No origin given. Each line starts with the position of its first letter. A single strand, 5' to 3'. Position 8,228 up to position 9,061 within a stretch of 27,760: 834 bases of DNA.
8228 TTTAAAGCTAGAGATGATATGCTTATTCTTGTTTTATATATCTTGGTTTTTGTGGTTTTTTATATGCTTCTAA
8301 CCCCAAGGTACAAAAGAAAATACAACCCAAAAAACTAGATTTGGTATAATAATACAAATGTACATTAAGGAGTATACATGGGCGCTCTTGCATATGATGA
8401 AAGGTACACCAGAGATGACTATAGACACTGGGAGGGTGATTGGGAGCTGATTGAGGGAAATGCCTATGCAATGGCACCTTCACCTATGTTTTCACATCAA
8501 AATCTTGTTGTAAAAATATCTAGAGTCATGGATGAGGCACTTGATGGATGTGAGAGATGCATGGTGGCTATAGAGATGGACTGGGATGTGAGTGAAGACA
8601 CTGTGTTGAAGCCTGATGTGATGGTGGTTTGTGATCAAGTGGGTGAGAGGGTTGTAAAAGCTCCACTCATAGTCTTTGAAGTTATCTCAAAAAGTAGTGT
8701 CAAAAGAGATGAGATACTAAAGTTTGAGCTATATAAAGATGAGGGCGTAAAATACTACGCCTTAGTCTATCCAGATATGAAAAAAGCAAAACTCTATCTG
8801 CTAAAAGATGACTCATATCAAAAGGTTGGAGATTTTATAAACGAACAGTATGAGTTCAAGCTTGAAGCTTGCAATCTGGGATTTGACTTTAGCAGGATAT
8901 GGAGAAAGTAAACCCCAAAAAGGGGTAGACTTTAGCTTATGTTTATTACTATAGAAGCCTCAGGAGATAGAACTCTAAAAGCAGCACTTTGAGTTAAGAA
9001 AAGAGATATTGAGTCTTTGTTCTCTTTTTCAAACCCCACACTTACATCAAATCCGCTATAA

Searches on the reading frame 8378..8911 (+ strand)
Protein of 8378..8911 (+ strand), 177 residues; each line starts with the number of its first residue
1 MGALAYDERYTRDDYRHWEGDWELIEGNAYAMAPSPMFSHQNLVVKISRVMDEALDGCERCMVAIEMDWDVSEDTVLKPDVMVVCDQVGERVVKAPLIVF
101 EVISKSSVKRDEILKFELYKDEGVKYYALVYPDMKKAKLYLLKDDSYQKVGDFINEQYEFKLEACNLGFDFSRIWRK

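Call 3: search_protein_families(library=pfam, proteins=[window:8378-8911:+], max_evalue=0.01)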
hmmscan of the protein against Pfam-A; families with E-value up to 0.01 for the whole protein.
window:8378-8911:+ (177 aa): 1 family
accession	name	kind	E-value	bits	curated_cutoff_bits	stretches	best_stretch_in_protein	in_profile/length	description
PF05685.18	Uma2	-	1.4e-23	83.7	27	1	13-151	2-150/172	Putative restriction endonuclease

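Call 4: search_protein_families(library=ncbifam, proteins=[window:8378-8911:+], max_evalue=0.01)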
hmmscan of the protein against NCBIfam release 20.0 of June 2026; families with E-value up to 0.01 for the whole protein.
window:8378-8911:+ (177 aa): 0 families
